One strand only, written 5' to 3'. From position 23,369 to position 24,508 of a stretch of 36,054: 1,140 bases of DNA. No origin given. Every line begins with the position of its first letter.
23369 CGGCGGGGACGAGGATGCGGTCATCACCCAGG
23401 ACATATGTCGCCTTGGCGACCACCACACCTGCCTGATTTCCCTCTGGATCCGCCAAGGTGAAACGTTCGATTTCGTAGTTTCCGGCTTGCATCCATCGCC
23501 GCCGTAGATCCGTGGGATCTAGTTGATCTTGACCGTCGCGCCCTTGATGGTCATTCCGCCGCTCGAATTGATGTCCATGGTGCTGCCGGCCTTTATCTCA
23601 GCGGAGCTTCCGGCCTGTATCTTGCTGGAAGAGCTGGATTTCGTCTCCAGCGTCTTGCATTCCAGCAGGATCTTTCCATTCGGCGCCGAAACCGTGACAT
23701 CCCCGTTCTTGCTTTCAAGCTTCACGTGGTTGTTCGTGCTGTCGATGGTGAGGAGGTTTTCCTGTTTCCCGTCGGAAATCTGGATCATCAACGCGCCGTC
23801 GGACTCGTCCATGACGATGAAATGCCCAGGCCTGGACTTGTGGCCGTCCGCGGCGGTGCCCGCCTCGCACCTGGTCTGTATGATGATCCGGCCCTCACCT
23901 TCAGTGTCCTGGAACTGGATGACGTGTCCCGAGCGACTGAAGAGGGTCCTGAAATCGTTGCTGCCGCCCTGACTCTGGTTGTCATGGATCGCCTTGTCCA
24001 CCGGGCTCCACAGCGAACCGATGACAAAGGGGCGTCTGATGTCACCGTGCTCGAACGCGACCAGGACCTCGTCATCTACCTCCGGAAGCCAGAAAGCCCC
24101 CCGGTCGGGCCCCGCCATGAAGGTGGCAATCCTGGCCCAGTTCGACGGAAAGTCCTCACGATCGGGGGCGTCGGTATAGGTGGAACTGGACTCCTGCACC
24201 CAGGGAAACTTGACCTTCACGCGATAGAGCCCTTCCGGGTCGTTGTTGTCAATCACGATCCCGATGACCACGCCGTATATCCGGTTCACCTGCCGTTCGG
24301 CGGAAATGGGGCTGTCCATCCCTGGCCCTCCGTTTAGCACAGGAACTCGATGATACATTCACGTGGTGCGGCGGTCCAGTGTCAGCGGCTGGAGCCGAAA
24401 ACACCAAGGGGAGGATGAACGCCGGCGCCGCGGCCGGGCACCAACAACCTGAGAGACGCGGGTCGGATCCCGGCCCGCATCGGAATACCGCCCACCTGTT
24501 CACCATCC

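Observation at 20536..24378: Orphan spike-adaptor-peptidase module with no contractile-machine genes nearby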

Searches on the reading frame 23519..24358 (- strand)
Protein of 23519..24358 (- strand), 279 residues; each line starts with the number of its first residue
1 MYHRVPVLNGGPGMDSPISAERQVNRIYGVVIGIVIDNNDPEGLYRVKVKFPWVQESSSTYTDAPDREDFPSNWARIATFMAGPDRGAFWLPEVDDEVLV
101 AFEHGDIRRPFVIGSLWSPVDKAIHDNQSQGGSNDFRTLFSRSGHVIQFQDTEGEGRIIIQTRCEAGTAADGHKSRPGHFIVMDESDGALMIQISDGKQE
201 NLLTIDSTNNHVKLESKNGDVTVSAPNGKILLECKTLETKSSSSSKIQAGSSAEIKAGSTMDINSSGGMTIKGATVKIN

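Call 3: search_protein_families(library=pfam, proteins=[window:23519-24358:-], max_evalue=0.1)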
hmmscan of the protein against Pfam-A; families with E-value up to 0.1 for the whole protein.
window:23519-24358:- (279 aa): 2 families
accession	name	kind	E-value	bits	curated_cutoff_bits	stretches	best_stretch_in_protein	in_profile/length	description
PF04717.18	Phage_base_V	-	7.6e-27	93.9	23.8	1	32-117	2-75/75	Type VI secretion system/phage-baseplate injector OB domain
PF20093.5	DUF6484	-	0.00053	21.1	27.6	1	94-115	39-60/61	Domain of unknown function (DUF6484)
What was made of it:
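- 23519..24319 (-): Hub-less central spike, 266 aa: gp5/gpV-type OB-fold plus C-terminal beta-prism, with no gp27/Phage_GPD module. Phage_base_V E 7.6e-27 (call 3).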

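Call 4: search_protein_families(library=ncbifam, proteins=[window:23519-24358:-], max_evalue=0.1)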
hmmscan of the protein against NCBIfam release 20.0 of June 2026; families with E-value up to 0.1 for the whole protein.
window:23519-24358:- (279 aa): 5 families
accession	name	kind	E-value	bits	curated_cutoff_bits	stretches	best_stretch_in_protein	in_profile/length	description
NF033848.1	VgrG_rel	hypoth_equivalog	1.7e-29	102.5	275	1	20-161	367-501/547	VgrG-related protein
TIGR01646.1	vgr_GE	subfamily_domain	7e-16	58.2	121.8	1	29-162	350-477/480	type VI secretion system tip protein VgrG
TIGR03361.1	VI_Rhs_Vgr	subfamily_domain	1.2e-13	50.5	186.35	1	45-162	380-492/513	type VI secretion system tip protein TssI/VgrG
NF041249.1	T6SS_TssI_Fran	equivalog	0.0016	18.5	100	1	212-278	82-147/163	type VI secretion system tip protein TssI/VgrG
TIGR01644.1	phage_P2_V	subfamily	0.0046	16.5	46.75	0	72-123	33-83/192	phage baseplate assembly protein V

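Call 19: find_homologous_proteins(query=window:23519-24319:-)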
Query window:23519-24319:- (266 aa): 3334 proteins with E <= 0.001 among 3746 candidates; the best 120 are listed.
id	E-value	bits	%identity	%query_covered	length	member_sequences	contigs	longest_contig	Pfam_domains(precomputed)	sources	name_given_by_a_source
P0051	4.0e-174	595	100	100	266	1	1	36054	PF04717.19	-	-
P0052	8.0e-155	532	86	100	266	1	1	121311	PF04717.19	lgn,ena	-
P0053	9.2e-152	522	85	100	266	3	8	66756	PF04717.19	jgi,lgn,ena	-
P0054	1.7e-141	488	81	97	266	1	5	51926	PF04717.19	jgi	-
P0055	2.8e-115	402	67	100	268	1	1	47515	PF04717.19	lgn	-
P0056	4.2e-115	402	68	99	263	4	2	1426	PF04717.19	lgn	-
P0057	6.2e-115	401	67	100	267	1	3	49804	PF04717.19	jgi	jgi:uncharacterized protein involved in type VI secretion and phage assembly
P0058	9.0e-115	401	65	99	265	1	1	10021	PF04717.19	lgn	-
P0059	3.7e-114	399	67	99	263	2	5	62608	PF04717.19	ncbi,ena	-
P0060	1.2e-113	397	67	100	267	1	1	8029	PF04717.19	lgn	-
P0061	1.5e-113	397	69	96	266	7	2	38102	PF04717.19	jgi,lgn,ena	-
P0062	3.9e-113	395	65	99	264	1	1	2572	PF04717.19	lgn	-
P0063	7.3e-113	394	67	99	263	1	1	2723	PF04717.19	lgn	-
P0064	8.9e-113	394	67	91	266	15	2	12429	PF04717.19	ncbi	-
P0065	3.0e-112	392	68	91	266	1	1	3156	PF04717.19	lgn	-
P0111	1.7e-81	292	53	91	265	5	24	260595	PF04717.19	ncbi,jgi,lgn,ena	jgi:uncharacterized protein involved in type VI secretion and phage assembly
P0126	1.8e-73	265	48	91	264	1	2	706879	PF04717.19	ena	-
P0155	1.5e-50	190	44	95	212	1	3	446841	PF04717.19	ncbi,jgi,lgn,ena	jgi:uncharacterized protein involved in type VI secretion and phage assembly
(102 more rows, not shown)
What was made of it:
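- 23519..24319 (-): 3334 homologs (call 19).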

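Call 20: find_encoding_contigs(protein=P0111, flank=10000, max_places=2)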
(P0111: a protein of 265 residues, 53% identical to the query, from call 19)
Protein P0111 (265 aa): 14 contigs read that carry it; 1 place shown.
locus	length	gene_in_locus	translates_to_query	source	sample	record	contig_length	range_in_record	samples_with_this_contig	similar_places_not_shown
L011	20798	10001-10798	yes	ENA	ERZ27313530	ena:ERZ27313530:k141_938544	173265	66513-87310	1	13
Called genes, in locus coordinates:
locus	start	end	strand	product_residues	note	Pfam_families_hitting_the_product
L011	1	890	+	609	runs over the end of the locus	PF13522:GATase_6, PF13537:GATase_7, PF01380:SIS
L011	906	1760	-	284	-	PF00583:Acetyltransf_1 (faint), PF13527:Acetyltransf_9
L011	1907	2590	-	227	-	-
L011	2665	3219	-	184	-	PF00168:C2 (weak)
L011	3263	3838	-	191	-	-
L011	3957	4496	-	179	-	PF13183:Fer4_8 (faint), PF14697:Fer4_21 (faint), PF12797:Fer4_2 (faint), PF12837:Fer4_6 (faint), PF12838:Fer4_7, PF13484:Fer4_16 (faint), PF00037:Fer4 (weak)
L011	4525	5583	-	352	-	PF00146:NADHdh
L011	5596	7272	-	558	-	PF00111:Fer2, PF13510:Fer2_4, PF10588:NADH-G_4Fe-4S_3, PF22117:Fer4_Nqo3, PF22151:Fer4_NDSU1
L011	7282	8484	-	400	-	PF00346:Complex1_49kDa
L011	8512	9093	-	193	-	PF00329:Complex1_30kDa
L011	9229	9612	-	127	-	PF00507:Oxidored_q4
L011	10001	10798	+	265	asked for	PF04717:Phage_base_V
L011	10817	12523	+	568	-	PF13167:GTP-bdg_N, PF16360:GTP-bdg_M, PF03193:RsgA_GTPase (faint), PF01926:MMR_HSR1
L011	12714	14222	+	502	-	-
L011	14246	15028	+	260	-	PF24463:DUF7577 (weak), PF16697:Yop-YscD_cpl (weak), PF00498:FHA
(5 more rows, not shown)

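Call 21: find_encoding_contigs(protein=P0126, flank=10000, max_places=1)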
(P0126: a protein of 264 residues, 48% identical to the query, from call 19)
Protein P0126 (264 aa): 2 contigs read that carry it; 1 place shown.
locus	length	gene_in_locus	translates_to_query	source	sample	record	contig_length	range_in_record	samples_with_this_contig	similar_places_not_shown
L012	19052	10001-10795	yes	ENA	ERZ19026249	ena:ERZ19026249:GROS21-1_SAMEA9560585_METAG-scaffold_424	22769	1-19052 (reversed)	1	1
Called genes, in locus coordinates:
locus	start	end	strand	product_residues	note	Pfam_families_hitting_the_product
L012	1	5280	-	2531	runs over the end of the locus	PF00526:Dicty_CTDC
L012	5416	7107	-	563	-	PF00034:Cytochrom_C (faint), PF21419:RoxA-like_Cyt-c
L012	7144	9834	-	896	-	PF11617:Cu-binding_MopE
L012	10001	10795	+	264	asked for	PF04717:Phage_base_V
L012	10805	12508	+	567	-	PF13167:GTP-bdg_N, PF16360:GTP-bdg_M, PF01926:MMR_HSR1, PF02421:FeoB_N (weak)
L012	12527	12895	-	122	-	PF00581:Rhodanese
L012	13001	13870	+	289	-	PF00990:GGDEF (weak)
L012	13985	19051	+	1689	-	?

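Call 22: find_encoding_contigs(protein=P0155, flank=10000, max_places=1)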
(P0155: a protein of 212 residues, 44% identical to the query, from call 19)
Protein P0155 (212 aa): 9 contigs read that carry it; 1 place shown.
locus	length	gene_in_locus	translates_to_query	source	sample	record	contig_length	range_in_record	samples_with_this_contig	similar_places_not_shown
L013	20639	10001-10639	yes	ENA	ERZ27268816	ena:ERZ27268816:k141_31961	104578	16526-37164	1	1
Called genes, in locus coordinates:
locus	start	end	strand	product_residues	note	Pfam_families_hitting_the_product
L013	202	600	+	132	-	-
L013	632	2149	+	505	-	PF04984:Phage_sheath_1, PF17482:Phage_sheath_1C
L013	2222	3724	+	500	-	PF04984:Phage_sheath_1, PF17482:Phage_sheath_1C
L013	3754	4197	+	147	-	PF06841:Phage_T4_gp19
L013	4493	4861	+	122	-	-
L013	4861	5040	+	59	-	PF20546:DUF6760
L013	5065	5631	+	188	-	PF06841:Phage_T4_gp19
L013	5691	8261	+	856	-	-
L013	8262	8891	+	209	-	PF19266:CIS_tube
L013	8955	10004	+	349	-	PF05954:Phage_GPD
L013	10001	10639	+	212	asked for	PF04717:Phage_base_V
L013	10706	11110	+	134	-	PF05488:PAAR_motif (weak)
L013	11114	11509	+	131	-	PF04965:GPW_gp25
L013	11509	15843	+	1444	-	PF04865:Baseplate_J (faint)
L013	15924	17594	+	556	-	-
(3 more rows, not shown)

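Call 27: find_related_loci(query=A2, collection=genome_contigs, flank=10000)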
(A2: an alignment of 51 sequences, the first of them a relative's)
Query A2 (266 aa) in genome_contigs; peptide patterns used: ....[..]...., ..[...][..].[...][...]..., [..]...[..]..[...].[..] (x = any residue, [..] = any of these).
600 stretches matched a pattern (row limit reached: there are more); 555 encode a relative of the query (tblastn E <= 1e-3); the best 80 are kept; 80 distinct loci.
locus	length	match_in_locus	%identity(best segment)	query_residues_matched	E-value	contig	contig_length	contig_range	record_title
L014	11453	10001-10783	67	4-266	1e-120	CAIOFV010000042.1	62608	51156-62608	MAG: uncultured Myxococcales bacterium isolate MJ-time_bin-5834 genome assembly, contig: bin-5834:042/173, whole genome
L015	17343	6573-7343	58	10-266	1e-103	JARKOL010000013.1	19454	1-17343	MAG: Myxococcota bacterium isolate D137_maxbin.042_sub k141_77194, whole genome shotgun sequence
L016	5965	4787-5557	59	11-266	2e-102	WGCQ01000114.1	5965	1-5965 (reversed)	MAG: Deltaproteobacteria bacterium isolate S145_11 k151_200945, whole genome shotgun sequence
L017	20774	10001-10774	53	10-266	8e-90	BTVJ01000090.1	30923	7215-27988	MAG: Myxococcales bacterium AMX-MBFR-64 DNA, sequence090, whole genome shotgun sequence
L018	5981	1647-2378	56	24-266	3e-87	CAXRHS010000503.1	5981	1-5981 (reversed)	MAG: Myxococcota bacterium isolate CJ01B_8.15 genome assembly, contig: k141_481224, whole genome shotgun sequence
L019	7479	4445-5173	56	24-266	7e-87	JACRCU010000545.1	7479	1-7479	MAG: Deltaproteobacteria bacterium isolate NC_groundwater_1654_Pr3_B-0.1um_9_b SR-2_scaffold_141_3920063, whole genome s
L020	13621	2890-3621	55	24-266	2e-86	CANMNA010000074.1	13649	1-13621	MAG: Myxococcales bacterium isolate ZH-15may19-284 genome assembly, contig: ZH-15May19-c12372, whole genome shotgun sequ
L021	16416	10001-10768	51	10-266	4e-83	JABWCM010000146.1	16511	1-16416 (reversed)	MAG: Myxococcales bacterium isolate MAG_56 scaffold_3805, whole genome shotgun sequence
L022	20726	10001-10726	54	24-266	6e-83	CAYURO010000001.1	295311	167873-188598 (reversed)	MAG TPA_asm: uncultured Enterobacteriaceae bacterium isolate SRP272421_co4_693 genome assembly, contig: NODE_6_length_29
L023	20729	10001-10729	52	24-266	3e-82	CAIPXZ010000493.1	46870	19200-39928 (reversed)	MAG: uncultured Myxococcales bacterium isolate YR2_bin-0002 genome assembly, contig: bin-0002:493/806, whole genome shot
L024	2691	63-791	51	24-266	2e-82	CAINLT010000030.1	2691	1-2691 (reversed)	MAG: uncultured Myxococcales bacterium isolate MJ-time_bin-8340 genome assembly, contig: bin-8340:030/549, whole genome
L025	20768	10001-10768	45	16-266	6e-73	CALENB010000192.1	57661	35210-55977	MAG TPA_asm: uncultured Myxococcales bacterium isolate ERR2206774_bin.79_CONCOCT_v1.1_MAG genome assembly, contig: ERZ88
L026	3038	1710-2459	45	7-266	1e-62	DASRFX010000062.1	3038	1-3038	MAG TPA_asm: Reyranella sp. isolate SMAG_U10043 k141_345961, whole genome shotgun sequence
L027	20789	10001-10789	41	13-266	5e-62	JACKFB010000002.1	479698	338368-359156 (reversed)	MAG: Deltaproteobacteria bacterium isolate HK-STAS-MYXO-49 HK-STAS-MYXO-49_2, whole genome shotgun sequence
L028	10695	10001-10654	43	7-266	1e-59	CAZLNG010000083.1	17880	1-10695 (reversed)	MAG TPA_asm: uncultured Methanosarcinales archaeon isolate binchicken_co158_90 genome assembly, contig: NODE_2765_length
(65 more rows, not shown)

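Call 44: search_protein_families(library=pfam, proteins=[L017:10790-11110:+, L017:13338-14186:+, L021:11409-13550:+, L025:10907-13294:+, L026:833-1672:+, L015:8682-9071:+, L014:10827-11102:+], max_evalue=0.05)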
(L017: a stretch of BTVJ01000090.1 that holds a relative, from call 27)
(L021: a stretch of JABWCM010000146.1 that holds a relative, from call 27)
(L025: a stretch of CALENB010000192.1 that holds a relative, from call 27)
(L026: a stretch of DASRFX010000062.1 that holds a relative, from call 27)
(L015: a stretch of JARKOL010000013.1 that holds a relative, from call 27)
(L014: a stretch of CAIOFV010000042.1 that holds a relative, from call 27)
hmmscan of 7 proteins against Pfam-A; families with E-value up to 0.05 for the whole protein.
L017:10790-11110:+ (106 aa): 2 families
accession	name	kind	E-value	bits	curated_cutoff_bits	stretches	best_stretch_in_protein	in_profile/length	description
PF05488.18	PAAR_motif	-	1.6e-08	35.1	27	2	16-57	30-67/70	PAAR motif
PF13665.11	Tox-PAAR-like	-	0.0067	17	31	0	32-54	79-101/108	Toxin PAAR-like domain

L017:13338-14186:+ (282 aa): 0 families

L021:11409-13550:+ (713 aa): 1 family
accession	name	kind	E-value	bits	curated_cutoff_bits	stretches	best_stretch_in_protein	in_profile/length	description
PF09937.14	DUF2169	-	1.3e-53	182.7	25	2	21-174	2-128/294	Uncharacterized protein conserved in bacteria (DUF2169)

L025:10907-13294:+ (795 aa): 1 family
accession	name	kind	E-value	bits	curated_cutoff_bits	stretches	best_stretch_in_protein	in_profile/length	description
PF09937.14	DUF2169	-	9.4e-50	170.1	25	2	406-596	136-294/294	Uncharacterized protein conserved in bacteria (DUF2169)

L026:833-1672:+ (279 aa): 0 families

L015:8682-9071:+ (129 aa): 1 family
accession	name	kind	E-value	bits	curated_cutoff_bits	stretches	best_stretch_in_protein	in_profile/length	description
PF24905.1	TTC3_9th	-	0.0035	17.5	27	1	87-110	14-37/60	TTC3, helical domain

L014:10827-11102:+ (91 aa): 0 families

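Call 45: search_solved_structures(query=A2, max_evalue=0.001, show_alignments=2)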
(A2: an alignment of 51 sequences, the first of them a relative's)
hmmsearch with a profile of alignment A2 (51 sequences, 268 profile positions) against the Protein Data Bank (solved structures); distinct sequences matched with E-value up to 0.001: 16.
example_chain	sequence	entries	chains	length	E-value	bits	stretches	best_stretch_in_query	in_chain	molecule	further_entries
7aef_q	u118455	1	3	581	5.4e-23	84.8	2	13-140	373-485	Phosphoserine phosphatase SerB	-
9gtr_q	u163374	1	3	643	8.6e-23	84.2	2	10-138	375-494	Gp5/Type VI secretion system Vgr protein OB-fold domain-containing protein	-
8gra_I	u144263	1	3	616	1.6e-22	83.2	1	22-141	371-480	Type VI secretion system spike protein VgrG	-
7b5h_AJ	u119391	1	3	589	2e-22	83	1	14-268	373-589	All3320 protein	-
9jg8_G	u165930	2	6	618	2.8e-20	75.9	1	22-149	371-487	Type VI secretion system spike protein VgrG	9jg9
9rce_F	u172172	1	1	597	5.4e-20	75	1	14-268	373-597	Type VI secretion system tip protein VgrG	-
4mtk_A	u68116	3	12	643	3.5e-13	52.7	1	30-259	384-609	VgrG1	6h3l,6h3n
4uhv_A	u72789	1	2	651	3.6e-13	52.6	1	30-259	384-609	VGRG1, VALINE-GLYCINE REPEAT PROTEIN G1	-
28yn_A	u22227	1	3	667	3.7e-13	52.6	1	30-259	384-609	Type VI secretion system spike protein VgrG1a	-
6j0m_A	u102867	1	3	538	1.2e-11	47.6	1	61-115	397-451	Pvc8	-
7q5p_A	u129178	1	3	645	2.4e-11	46.7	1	33-156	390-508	Type VI secretion protein VgrG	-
9qgm_8A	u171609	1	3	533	3.1e-10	43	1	61-132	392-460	Photorhabdus luminescens subsp. laumondii TTO1 complete genome segment 6/17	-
9mlp_A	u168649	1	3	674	4.3e-10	42.5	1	32-178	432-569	Cytoplasmic protein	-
6rbk_C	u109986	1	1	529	2.6e-09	40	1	61-112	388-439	Afp8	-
8qja_A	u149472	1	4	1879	4.4e-08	35.9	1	31-142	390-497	Putative type VI secretion system YD repeat-containing Rhs element Vgr protein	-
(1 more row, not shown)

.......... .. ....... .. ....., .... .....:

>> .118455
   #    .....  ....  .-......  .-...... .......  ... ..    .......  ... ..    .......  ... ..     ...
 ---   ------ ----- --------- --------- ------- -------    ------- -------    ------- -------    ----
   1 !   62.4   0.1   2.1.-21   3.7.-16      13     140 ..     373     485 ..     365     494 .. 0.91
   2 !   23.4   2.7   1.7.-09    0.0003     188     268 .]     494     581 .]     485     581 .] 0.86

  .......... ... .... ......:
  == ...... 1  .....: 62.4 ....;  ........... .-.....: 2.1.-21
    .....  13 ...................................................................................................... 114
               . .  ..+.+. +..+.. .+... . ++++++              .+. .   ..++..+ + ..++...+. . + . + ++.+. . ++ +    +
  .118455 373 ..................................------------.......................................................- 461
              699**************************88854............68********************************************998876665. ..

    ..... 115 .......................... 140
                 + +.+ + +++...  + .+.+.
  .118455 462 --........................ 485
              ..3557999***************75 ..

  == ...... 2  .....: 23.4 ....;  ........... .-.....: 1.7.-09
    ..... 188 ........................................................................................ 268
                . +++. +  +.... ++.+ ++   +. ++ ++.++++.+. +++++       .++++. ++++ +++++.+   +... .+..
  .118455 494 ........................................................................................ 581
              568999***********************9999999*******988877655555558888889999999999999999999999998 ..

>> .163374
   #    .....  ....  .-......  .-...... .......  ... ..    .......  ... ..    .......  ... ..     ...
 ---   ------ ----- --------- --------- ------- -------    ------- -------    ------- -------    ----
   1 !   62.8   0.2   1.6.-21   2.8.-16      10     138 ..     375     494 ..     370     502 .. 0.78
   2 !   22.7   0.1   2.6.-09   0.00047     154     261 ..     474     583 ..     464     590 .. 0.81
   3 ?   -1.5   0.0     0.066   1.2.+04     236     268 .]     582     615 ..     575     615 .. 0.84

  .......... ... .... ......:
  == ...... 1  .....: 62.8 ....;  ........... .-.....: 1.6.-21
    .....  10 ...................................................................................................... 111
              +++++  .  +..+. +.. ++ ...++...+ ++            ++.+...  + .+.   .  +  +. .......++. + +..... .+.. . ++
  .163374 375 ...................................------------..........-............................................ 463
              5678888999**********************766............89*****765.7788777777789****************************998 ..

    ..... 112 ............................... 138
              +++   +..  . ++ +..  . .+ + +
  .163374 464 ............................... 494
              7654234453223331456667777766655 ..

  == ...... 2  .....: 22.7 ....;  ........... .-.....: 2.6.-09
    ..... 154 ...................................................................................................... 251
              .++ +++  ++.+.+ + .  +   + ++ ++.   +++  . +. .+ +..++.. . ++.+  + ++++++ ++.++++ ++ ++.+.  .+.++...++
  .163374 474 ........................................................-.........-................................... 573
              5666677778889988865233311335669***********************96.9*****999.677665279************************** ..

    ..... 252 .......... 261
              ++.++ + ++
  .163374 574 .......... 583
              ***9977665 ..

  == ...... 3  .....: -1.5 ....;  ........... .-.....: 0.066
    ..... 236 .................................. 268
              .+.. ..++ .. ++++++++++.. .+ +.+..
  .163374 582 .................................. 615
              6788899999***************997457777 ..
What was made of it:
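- On gp5/gpV-type central spike (Pfam Phage_base_V): The profile aligns to the C-terminal end of solved spikes 7B5H and 9RCE and to the prism of 7AEF (call 45).
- On VgrG / TssI (T6SS spike): The alignment starts at residue ~373 of solved VgrGs (call 45).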
